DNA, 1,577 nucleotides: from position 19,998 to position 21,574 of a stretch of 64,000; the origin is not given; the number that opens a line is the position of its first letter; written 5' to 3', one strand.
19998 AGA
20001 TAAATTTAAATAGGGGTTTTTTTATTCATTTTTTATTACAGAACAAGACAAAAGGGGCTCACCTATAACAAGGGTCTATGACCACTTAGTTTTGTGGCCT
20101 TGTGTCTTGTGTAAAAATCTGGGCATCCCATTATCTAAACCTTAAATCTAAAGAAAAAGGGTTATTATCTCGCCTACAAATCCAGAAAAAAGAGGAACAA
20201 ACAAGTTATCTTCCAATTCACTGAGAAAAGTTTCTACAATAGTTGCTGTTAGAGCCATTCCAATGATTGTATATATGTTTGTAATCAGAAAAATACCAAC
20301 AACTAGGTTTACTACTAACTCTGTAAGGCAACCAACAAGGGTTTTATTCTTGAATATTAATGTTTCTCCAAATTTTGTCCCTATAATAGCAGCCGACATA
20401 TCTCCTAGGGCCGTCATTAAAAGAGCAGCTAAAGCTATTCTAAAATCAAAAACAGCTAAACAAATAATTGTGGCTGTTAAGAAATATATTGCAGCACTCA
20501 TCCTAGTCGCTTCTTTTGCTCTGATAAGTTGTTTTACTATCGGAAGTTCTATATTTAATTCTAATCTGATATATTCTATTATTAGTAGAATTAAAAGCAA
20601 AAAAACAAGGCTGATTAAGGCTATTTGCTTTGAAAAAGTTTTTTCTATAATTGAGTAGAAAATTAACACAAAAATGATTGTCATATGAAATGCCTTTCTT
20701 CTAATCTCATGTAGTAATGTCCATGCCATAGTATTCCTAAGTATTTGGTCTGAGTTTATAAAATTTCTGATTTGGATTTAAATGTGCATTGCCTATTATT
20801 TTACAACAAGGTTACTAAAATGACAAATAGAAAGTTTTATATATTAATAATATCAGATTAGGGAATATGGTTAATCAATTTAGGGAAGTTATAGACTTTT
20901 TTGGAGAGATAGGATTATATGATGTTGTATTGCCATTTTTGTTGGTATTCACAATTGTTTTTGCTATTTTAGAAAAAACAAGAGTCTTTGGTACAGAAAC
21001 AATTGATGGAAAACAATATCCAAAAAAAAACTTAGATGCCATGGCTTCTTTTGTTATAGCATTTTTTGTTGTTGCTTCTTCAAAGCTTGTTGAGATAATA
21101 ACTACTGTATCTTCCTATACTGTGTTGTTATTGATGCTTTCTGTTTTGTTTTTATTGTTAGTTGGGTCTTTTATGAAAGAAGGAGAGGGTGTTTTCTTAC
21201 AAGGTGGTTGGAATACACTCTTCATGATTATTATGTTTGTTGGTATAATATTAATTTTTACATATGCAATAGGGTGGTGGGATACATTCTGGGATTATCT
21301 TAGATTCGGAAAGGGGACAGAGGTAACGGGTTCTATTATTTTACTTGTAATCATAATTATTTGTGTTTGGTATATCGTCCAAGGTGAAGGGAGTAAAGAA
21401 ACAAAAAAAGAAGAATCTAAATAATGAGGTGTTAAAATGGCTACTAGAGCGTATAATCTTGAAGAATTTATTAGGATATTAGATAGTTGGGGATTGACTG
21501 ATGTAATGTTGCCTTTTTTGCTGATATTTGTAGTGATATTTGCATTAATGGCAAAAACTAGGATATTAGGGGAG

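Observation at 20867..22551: Tandem triplet of paralogous 4-TM membrane proteins sharing an N-terminal '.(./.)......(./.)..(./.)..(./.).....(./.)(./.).' motif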

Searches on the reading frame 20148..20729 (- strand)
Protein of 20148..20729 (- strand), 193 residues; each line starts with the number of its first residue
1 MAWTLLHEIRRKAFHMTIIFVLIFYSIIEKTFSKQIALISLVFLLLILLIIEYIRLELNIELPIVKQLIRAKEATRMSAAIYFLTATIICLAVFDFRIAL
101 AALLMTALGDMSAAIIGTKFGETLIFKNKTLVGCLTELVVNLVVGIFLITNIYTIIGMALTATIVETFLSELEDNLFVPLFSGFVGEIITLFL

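Call 3: search_protein_families(library=pfam, proteins=[window:20148-20729:-], max_evalue=1)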
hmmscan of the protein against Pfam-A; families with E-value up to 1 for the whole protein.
window:20148-20729:- (193 aa): 1 family
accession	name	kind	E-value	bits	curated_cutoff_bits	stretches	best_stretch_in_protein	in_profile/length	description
PF13231.12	PMT_2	-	0.0089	16.7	26.1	1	13-65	28-79/160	Dolichyl-phosphate-mannose-protein mannosyltransferase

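Call 4: search_protein_families(library=ncbifam, proteins=[window:20148-20729:-], max_evalue=1)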
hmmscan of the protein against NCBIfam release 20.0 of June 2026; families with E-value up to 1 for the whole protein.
window:20148-20729:- (193 aa): 0 families

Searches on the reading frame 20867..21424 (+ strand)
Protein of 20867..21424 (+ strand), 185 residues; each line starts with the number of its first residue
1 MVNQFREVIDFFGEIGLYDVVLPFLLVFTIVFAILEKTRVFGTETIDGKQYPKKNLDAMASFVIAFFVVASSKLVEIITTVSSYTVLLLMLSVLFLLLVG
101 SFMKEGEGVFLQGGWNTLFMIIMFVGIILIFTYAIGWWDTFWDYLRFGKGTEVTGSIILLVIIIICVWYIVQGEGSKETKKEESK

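Call 3: search_protein_families(library=pfam, proteins=[window:20867-21424:+], max_evalue=1)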
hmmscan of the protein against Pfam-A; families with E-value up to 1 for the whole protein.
window:20867-21424:+ (185 aa): 0 families

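Call 4: search_protein_families(library=ncbifam, proteins=[window:20867-21424:+], max_evalue=1)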
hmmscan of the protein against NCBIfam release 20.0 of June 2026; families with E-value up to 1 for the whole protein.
window:20867-21424:+ (185 aa): 1 family
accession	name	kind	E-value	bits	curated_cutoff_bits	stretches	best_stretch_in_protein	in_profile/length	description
NF033861.1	sm_mem_Ecr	equivalog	0.019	14.8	33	1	151-174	4-27/46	Ecr family regulatory small membrane protein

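Call 12: find_homologous_proteins(query=window:20867-21421:+, max_evalue=0.001)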
Query window:20867-21421:+ (185 aa): 2124 proteins with E <= 0.001 among 2508 candidates; the best 120 are listed.
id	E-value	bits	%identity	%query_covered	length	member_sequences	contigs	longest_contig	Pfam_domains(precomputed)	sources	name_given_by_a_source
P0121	4.2e-111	387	100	100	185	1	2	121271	-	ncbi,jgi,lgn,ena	-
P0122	9.0e-86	304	79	99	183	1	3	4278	-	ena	-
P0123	2.0e-85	303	79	100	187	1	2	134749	-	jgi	-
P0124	1.5e-82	294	77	100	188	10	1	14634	-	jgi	jgi:hypothetical membrane protein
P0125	4.8e-82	292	78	99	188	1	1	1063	-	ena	-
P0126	5.3e-82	292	76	99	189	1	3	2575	-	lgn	-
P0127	6.0e-82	292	77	99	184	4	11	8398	-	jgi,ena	-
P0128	1.7e-81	290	74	100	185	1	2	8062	-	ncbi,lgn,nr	ncbi:hypothetical protein HYU13_01120 [Candidatus Woesearchaeota archaeon]|nr:hypothetical protein [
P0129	1.8e-81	290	79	92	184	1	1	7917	-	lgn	-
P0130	9.6e-81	288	76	100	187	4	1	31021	-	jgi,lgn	-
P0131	1.5e-80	287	74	100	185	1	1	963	-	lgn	-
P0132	1.8e-80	287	75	100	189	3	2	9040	-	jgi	-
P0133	2.1e-80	287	75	98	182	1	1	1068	-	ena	-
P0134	2.5e-80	287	74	99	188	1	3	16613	-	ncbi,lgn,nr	ncbi:hypothetical protein HYU14_06805 [Candidatus Woesearchaeota archaeon]|nr:hypothetical protein [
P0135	3.7e-80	286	74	99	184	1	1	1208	-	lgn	-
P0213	1.0e-61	226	62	97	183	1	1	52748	-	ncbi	-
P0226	4.8e-61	224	60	100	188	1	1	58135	-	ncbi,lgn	-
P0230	1.2e-60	222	61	98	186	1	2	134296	-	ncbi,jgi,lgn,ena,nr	ncbi:hypothetical protein KY361_02085 [Candidatus Woesearchaeota archaeon]|nr:hypothetical protein [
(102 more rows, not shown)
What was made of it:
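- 20867..21424 (+): Gene A, 185 aa. It has an N-terminal amphipathic helix and five TM helices (about 17-35, 60-78, 85-103, 118-136, 153-171), predicted N-out/C-in. Residues conserved in the A family include G16 D19 V20 L22 P23 F24 E36 T38 G42 K54 N55 E105 W115. There are 2124 homologues, all unnamed and from Woesearchaeota/Nanoarchaeota (call 12).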

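Call 27: find_encoding_contigs(protein=P0230, flank=10000, max_places=1)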
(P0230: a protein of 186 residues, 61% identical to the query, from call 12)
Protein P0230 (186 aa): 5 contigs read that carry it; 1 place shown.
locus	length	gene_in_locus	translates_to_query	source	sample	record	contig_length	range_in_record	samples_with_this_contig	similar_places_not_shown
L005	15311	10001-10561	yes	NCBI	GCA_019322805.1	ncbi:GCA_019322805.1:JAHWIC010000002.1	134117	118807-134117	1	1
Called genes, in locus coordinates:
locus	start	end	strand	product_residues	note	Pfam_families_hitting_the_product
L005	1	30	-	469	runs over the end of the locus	PF02934:GatB_N, PF02637:GatB_Yqey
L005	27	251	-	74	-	-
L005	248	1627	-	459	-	PF01425:Amidase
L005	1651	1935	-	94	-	-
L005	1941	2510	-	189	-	PF00160:Pro_isomerase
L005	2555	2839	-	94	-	PF02686:GatC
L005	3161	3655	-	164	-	PF01661:Macro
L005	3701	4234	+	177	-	PF09335:VTT_dom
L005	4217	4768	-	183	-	PF01725:Ham1p_like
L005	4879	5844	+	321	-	-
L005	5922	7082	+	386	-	-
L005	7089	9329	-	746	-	PF01336:tRNA_anti-codon, PF00152:tRNA-synt_2, PF02938:GAD, PF04073:tRNA_edit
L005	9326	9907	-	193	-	PF01997:Translin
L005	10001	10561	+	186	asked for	-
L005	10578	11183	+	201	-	-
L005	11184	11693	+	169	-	-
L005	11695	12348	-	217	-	-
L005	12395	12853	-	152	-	-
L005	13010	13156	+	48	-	-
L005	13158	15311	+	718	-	PF00437:T2SSE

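Call 28: find_encoding_contigs(protein=P0213, flank=10000, max_places=1)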
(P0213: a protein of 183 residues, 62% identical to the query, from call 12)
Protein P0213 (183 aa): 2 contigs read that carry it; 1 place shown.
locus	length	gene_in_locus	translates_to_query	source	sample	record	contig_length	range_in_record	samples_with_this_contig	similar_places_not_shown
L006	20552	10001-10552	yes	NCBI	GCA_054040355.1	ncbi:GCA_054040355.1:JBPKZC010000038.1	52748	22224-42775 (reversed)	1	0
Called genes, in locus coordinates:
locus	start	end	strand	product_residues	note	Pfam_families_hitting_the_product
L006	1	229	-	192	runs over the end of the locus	-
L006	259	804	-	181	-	PF01725:Ham1p_like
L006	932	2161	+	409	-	PF00389:2-Hacid_dh, PF02826:2-Hacid_dh_C, PF22629:ACT_AHAS_ss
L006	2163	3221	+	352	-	PF00266:Aminotran_5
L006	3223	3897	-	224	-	-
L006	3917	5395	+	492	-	PF06245:DUF1015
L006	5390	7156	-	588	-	PF01336:tRNA_anti-codon, PF00152:tRNA-synt_2, PF02938:GAD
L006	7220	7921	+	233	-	PF02592:Vut_1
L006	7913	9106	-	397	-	PF01702:TGT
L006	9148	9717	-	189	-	PF01997:Translin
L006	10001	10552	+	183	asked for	-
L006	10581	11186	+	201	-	-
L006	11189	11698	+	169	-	-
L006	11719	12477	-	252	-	-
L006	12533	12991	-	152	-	PF15905:HMMR_N (weak)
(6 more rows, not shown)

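Call 29: find_encoding_contigs(protein=P0226, flank=10000, max_places=1)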
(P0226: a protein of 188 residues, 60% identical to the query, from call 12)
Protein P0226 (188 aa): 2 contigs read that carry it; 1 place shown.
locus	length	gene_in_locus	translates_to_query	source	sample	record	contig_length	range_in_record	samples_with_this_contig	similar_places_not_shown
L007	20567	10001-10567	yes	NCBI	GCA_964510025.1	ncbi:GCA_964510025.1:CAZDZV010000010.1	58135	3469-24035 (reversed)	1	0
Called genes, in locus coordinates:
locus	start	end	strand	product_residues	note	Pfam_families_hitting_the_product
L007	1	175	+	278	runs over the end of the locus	PF00290:Trp_syntA, PF00977:His_biosynth (weak)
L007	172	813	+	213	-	PF00834:Ribul_P_3_epim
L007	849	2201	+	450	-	PF00291:PALP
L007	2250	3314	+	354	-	PF00579:tRNA-synt_1b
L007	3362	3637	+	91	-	-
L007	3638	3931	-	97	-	-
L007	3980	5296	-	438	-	PF01935:DUF87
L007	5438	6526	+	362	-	PF13623:SurA_N_2, PF13624:SurA_N_3, PF09312:SurA_N (weak)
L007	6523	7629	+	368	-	-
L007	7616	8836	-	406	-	PF01751:Toprim (weak), PF13155:Toprim_2 (weak), PF13662:Toprim_4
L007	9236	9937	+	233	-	-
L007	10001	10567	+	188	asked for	-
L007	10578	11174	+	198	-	-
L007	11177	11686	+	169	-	-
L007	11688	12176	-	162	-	-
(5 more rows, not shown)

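Call 56: search_protein_families(library=ncbifam, proteins=[L005:11695-12345:-, L005:12395-12850:-], max_evalue=0.01)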
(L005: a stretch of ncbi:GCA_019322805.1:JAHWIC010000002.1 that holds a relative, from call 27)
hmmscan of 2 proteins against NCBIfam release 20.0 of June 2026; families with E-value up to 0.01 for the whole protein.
L005:11695-12345:- (216 aa): 0 families

L005:12395-12850:- (151 aa): 1 family
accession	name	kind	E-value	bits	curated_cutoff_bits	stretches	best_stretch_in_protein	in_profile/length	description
NF052612.1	sll0565_fam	equivalog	0.0066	16.8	50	1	41-111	5-72/106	sll0565 family protein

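Call 70: search_protein_families(library=phrogs, proteins=[window:20867-21424:+], max_evalue=0.01)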
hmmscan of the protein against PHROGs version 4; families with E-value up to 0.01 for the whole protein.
window:20867-21424:+ (185 aa): 0 families

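Call 71: search_protein_families(library=padloc, proteins=[window:20867-21424:+], max_evalue=0.01)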
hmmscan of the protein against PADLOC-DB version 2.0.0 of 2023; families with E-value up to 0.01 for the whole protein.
window:20867-21424:+ (185 aa): 0 families
